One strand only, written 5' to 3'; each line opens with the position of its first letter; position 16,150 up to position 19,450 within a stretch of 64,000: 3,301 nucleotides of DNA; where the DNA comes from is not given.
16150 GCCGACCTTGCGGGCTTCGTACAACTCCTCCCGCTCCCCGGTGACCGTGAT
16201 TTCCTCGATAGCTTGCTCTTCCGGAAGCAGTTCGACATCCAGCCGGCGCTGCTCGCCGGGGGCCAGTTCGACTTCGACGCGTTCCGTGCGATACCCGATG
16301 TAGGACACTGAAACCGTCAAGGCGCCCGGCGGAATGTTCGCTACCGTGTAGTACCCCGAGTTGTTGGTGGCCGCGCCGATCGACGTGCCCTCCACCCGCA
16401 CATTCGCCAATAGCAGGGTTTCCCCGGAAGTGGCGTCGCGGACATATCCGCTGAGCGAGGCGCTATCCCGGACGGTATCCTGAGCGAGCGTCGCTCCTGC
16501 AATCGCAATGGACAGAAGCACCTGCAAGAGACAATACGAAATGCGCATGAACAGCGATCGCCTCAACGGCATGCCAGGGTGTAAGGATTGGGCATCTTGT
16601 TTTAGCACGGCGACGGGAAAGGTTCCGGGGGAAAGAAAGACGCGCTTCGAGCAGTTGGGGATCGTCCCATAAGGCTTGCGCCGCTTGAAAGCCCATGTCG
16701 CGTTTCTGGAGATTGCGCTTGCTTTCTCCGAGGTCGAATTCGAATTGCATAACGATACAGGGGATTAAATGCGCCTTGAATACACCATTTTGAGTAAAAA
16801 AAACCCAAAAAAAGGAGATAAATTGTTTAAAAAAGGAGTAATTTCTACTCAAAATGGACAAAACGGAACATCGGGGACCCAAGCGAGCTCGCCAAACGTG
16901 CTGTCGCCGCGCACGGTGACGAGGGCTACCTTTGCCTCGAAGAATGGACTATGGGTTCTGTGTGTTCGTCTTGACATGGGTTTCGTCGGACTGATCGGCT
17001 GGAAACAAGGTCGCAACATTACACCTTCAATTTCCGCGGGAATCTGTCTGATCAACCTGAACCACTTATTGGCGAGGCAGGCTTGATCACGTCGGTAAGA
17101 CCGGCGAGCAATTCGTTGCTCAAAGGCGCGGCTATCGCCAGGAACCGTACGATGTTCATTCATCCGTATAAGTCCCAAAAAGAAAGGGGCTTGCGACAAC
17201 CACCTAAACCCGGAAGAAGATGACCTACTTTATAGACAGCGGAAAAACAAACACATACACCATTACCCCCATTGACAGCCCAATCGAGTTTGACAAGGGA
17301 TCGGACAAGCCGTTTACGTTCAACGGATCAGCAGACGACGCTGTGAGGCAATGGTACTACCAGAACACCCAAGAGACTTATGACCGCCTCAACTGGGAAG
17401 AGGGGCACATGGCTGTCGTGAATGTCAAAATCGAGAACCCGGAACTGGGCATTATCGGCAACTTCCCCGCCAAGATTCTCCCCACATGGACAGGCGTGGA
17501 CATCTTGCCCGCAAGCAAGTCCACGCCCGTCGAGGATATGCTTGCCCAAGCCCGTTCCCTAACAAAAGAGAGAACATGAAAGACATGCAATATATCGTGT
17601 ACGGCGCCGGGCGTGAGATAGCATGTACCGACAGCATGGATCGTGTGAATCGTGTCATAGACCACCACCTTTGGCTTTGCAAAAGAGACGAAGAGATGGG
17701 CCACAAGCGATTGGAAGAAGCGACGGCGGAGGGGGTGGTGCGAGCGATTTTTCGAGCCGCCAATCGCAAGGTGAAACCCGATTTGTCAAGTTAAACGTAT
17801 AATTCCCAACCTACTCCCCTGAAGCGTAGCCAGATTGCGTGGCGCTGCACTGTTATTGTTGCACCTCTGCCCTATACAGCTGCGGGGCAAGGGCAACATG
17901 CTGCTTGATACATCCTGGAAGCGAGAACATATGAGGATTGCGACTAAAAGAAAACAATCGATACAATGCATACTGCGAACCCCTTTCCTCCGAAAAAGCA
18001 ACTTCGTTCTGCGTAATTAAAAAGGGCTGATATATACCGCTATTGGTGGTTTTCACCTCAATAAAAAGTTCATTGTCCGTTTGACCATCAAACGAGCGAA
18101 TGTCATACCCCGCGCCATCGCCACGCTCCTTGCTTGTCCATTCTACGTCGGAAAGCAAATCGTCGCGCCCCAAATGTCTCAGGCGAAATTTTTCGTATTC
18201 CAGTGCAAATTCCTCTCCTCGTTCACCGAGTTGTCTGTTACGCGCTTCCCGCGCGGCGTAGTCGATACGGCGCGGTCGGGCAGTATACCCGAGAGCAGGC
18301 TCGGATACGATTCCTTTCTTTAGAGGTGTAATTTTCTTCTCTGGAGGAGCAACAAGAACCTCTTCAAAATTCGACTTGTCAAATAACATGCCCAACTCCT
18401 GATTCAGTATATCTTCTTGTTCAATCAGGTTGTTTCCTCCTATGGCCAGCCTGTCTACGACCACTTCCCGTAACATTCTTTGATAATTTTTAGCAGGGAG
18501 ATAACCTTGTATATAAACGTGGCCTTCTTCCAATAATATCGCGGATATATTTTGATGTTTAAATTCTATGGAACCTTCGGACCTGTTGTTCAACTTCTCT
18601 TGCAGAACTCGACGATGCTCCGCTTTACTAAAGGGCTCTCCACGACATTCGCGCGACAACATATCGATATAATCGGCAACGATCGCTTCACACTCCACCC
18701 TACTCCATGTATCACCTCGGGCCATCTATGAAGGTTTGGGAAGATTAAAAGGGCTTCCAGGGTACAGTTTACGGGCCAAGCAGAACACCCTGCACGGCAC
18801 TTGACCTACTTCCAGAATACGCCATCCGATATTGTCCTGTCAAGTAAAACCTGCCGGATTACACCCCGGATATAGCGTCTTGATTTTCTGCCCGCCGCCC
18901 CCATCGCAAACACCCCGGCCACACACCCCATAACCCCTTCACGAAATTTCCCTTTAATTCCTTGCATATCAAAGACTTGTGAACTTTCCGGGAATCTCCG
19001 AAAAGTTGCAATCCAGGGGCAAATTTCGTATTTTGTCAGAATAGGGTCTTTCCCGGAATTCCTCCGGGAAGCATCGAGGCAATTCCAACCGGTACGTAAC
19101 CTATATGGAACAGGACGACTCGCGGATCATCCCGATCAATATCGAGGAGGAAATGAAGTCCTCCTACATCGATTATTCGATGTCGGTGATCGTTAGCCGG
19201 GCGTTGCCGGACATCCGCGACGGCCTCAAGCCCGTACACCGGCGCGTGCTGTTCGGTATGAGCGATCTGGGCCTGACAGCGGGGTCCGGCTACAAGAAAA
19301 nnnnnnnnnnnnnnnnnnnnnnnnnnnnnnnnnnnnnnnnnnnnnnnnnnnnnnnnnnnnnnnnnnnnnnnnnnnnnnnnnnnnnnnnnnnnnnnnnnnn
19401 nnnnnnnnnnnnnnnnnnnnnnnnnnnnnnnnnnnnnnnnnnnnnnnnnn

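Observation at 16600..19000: Low-G+C islet between a TonB receptor and gyrA: candidate defence islet with no named match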

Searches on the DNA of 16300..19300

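Call 65: search_rna_families(source=window, start=16300, end=19300, threshold=evalue, max_evalue=1)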
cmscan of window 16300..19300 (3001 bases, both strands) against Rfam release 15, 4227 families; matches with E-value up to 1: 0.
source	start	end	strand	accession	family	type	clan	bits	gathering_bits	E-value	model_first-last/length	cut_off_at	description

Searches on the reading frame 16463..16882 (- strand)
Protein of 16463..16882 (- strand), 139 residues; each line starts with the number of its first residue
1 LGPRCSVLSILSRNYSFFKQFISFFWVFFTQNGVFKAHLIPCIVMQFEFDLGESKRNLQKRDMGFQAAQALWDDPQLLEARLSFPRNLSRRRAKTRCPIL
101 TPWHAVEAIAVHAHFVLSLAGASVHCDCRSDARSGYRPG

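Call 4: search_protein_families(library=pfam, proteins=[window:16463-16882:-], max_evalue=1)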
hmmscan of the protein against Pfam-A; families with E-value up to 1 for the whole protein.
window:16463-16882:- (139 aa): 1 family
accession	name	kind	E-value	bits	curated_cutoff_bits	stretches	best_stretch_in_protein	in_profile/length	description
PF04365.19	BrnT_toxin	-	0.0096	16.6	34.5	1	49-81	1-33/77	Ribonuclease toxin, BrnT, of type II toxin-antitoxin system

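Call 5: search_protein_families(library=padloc, proteins=[window:16463-16882:-], max_evalue=1)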
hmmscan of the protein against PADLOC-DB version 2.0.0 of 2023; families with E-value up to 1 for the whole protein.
window:16463-16882:- (139 aa): 0 families

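Call 7: search_protein_families(library=ncbifam, proteins=[window:16463-16882:-], max_evalue=1)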
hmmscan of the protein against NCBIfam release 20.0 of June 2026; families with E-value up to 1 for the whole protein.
window:16463-16882:- (139 aa): 0 families

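Call 8: search_protein_families(library=phrogs, proteins=[window:16463-16882:-], max_evalue=1)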
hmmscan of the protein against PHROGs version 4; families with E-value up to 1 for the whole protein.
window:16463-16882:- (139 aa): 2 families
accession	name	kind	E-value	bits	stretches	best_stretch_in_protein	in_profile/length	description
phrog_4399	-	moron, auxiliary metabolic gene and host takeover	0.29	12.6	1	45-78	1-34/90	ribonuclease toxin of AT system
phrog_17446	-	unknown function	0.49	11.7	1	80-117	15-52/61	-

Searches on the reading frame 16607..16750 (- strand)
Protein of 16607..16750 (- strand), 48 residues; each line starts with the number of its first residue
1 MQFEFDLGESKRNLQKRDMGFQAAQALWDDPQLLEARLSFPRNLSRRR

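Call 67: search_solved_structures(query=window:16607-16750:-, max_evalue=10, show_alignments=2)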
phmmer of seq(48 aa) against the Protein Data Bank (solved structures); distinct sequences matched with E-value up to 10: 1.
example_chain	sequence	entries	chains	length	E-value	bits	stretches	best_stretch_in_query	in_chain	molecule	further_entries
7vd7_A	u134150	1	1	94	0.0029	21.1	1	1-37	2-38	toxin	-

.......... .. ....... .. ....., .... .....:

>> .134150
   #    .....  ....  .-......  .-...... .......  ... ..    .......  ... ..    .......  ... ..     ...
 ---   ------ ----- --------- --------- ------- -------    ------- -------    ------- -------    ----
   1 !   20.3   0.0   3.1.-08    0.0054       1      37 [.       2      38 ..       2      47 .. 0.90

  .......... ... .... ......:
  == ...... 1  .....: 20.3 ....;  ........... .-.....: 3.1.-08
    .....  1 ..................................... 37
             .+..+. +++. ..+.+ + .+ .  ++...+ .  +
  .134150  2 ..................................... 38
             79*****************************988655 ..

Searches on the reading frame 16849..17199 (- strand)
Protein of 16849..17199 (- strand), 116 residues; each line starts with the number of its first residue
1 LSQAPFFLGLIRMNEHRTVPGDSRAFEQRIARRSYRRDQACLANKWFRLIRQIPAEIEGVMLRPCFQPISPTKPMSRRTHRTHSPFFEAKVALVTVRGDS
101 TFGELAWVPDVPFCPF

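Call 4: search_protein_families(library=pfam, proteins=[window:16849-17199:-], max_evalue=1)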
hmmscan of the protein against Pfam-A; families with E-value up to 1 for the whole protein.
window:16849-17199:- (116 aa): 0 families

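Call 5: search_protein_families(library=padloc, proteins=[window:16849-17199:-], max_evalue=1)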
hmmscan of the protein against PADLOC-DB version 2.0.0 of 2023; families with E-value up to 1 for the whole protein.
window:16849-17199:- (116 aa): 0 families

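Call 7: search_protein_families(library=ncbifam, proteins=[window:16849-17199:-], max_evalue=1)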
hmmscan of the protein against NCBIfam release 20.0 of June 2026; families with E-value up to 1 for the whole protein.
window:16849-17199:- (116 aa): 0 families

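Call 8: search_protein_families(library=phrogs, proteins=[window:16849-17199:-], max_evalue=1)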
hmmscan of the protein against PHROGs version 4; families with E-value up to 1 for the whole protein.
window:16849-17199:- (116 aa): 0 families

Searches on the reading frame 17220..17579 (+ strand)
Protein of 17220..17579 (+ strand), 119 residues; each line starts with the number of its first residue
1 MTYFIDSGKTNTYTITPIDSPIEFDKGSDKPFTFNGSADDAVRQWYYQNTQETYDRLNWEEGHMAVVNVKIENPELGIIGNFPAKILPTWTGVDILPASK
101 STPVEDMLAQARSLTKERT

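Call 4: search_protein_families(library=pfam, proteins=[window:17220-17579:+], max_evalue=1)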
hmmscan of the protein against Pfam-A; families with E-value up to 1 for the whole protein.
window:17220-17579:+ (119 aa): 0 families

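Call 5: search_protein_families(library=padloc, proteins=[window:17220-17579:+], max_evalue=1)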
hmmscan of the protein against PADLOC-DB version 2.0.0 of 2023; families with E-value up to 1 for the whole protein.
window:17220-17579:+ (119 aa): 0 families

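Call 7: search_protein_families(library=ncbifam, proteins=[window:17220-17579:+], max_evalue=1)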
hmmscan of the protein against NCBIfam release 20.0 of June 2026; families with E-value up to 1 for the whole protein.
window:17220-17579:+ (119 aa): 0 families

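Call 8: search_protein_families(library=phrogs, proteins=[window:17220-17579:+], max_evalue=1)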
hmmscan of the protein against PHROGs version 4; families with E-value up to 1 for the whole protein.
window:17220-17579:+ (119 aa): 0 families

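Call 21: find_homologous_proteins(query=window:17220-17579:+, max_evalue=0.01)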
Query window:17220-17579:+ (119 aa): 2 proteins with E <= 0.01 among 2 candidates.
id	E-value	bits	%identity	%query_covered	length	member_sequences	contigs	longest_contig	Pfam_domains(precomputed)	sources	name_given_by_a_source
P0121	4.8e-66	238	92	97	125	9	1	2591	-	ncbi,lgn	-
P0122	7.6e-62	225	85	99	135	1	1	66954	-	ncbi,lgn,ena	-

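Call 23: find_encoding_contigs(protein=P0122, flank=8000, max_places=3)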
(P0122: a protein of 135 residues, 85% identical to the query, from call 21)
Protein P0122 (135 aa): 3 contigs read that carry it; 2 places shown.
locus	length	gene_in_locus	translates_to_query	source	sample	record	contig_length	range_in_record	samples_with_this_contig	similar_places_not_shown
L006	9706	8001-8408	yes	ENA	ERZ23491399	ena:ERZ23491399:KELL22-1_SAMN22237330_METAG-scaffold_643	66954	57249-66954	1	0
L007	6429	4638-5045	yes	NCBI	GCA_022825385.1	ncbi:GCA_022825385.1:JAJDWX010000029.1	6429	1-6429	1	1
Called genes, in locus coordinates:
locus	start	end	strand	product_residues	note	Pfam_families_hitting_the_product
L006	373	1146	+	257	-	-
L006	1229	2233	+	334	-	PF18962:Por_Secre_tail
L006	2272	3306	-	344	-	PF01073:3Beta_HSD, PF01370:Epimerase, PF05368:NmrA (weak), PF07993:NAD_binding_4, PF13460:NAD_binding_10, PF16363:GDP_Man_Dehyd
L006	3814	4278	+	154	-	PF00011:HSP20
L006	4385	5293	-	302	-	PF14054:DUF4249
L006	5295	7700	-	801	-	PF13620:CarboxypepD_reg, PF13715:CarbopepD_reg_2, PF07715:Plug, PF00593:TonB_dep_Rec_b-barrel, PF25183:OMP_b-brl_4 (faint)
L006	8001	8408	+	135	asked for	-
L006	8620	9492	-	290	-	PF13020:NOV_C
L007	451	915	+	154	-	PF00011:HSP20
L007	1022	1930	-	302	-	PF14054:DUF4249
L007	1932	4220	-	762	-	PF13620:CarboxypepD_reg, PF13715:CarbopepD_reg_2, PF07715:Plug, PF25183:OMP_b-brl_4 (faint)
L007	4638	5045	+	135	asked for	-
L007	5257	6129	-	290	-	PF13020:NOV_C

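Call 24: find_encoding_contigs(protein=P0121, flank=3000, max_places=3)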
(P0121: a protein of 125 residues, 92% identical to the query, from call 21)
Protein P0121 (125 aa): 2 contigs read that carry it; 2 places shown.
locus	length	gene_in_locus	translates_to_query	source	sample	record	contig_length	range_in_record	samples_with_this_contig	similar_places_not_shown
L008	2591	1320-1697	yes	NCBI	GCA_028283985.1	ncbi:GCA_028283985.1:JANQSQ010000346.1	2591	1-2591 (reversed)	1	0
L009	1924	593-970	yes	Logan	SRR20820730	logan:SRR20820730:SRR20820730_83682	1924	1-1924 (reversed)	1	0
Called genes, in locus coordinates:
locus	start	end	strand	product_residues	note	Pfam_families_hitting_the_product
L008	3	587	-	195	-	?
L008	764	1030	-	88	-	-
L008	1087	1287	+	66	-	PF10049:DUF2283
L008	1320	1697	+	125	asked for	-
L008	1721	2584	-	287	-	PF13020:NOV_C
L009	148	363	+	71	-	PF14076:DUF4258 (weak)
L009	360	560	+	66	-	PF10049:DUF2283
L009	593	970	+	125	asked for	-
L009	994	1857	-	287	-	PF13020:NOV_C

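Call 55: search_protein_representatives(alignment_id=A2)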
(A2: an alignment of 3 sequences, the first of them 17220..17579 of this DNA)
Query: 3 sequences, 125 profile positions. Proteins with E-value up to 0.001 (for the whole library): 5; up to 1e-10: 3; up to 1e-30: 1. The best 5 are listed.
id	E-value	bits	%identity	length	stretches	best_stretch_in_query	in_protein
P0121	2.0e-77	273.6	-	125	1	1-125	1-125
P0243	1.7e-20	89.6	-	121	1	8-119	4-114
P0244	1.6e-11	60.6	-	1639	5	9-70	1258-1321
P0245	7.8e-06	42.2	-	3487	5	23-67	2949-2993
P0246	5.7e-04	36.2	-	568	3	8-53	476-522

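Call 58: predict_structure(alignment_id=A2)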
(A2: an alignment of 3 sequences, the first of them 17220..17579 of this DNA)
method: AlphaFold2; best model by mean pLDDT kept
length: 119 residues; sequences in the alignment: 3
mean_pLDDT: 65.2   pTM: 0.56
mean pLDDT of the five models: 65.2, 55.8, 54.6, 54.1, 48.8
residues with pLDDT >= 90: 0; 70-90: 57; 50-70: 42; < 50: 20
segments of 3 or more residues with pLDDT < 50: 1-7, 100-103
pLDDT, mean of each block of 10 residues (from residue 1): 44 76 62 76 78 51 72 77 76 68 50 52
secondary structure, 60 per line:
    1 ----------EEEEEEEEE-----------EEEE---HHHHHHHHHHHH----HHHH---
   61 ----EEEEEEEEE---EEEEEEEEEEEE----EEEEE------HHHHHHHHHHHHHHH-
elements in order: E11-19 E31-34 H38-49 H54-57 E65-73 E77-88 E93-97 H104-118

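Call 59: search_protein_families(library=pfam, proteins=[P0244, P0245, P0246, P0243], max_evalue=0.001)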
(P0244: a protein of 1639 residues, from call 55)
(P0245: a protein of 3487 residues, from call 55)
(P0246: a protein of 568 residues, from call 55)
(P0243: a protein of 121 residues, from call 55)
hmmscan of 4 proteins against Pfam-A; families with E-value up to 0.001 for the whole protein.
P0244 (1639 aa): 5 families
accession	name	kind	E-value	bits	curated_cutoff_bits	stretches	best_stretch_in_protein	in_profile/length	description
PF07679.22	I-set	-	1.2e-33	115.4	23.7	5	1169-1247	2-82/90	Immunoglobulin I-set domain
PF13927.12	Ig_3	-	1.7e-31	109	30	4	1170-1242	4-78/78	Immunoglobulin domain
PF07686.23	V-set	-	6.2e-12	46.1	26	0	1361-1397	1-41/109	Immunoglobulin V-set domain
PF19081.6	Ig_7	-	7.4e-10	39.4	27.3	0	1176-1211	9-44/84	Ig-like domain CHU_C associated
PF21574.2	Cas9_PI_C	-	7.7e-08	32.7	27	0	1463-1497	13-46/63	CRISPR-associated endonuclease Cas9, C-terminal domain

P0245 (3487 aa): 5 families
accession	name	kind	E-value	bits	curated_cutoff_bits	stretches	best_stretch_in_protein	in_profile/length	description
PF13927.12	Ig_3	-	4.5e-36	123.6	30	4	3029-3103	1-78/78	Immunoglobulin domain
PF07679.22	I-set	-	2.2e-35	121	23.7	4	3030-3112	1-86/90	Immunoglobulin I-set domain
PF13895.12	Ig_2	-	3.2e-22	79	27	1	3029-3117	1-79/79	Immunoglobulin domain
PF19081.6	Ig_7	-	1.7e-07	31.9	27.3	0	3121-3176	4-52/84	Ig-like domain CHU_C associated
PF16455.10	UBD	-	8.2e-05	23.2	27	0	1009-1037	52-80/103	Ubiquitin-binding domain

P0246 (568 aa): 8 families
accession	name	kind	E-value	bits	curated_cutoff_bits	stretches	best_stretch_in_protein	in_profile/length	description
PF13306.12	LRR_5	-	5.8e-31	107.5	27.7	2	76-164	22-108/127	BspA type Leucine rich repeat region (6 copies)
PF13927.12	Ig_3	-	1.4e-16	61.2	30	1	391-459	3-76/78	Immunoglobulin domain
PF07679.22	I-set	-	6.6e-10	39.4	23.7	0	299-382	1-89/90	Immunoglobulin I-set domain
PF19081.6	Ig_7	-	2e-08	34.9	27.3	0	299-386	4-83/84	Ig-like domain CHU_C associated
PF00801.26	PKD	-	2.5e-08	34.2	23.5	0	393-440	3-51/80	PKD domain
PF16407.11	PKD_2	-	2.9e-06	28.1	39.2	0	314-388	37-111/157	PKD-like family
PF09294.16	Interfer-bind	-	1.6e-05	25.6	21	0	472-552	8-83/104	Interferon-alpha/beta receptor, fibronectin type III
PF02883.26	Alpha_adaptinC2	-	0.00072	20.2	27.6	0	309-350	6-49/111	Adaptin C-terminal domain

P0243 (121 aa): 0 families
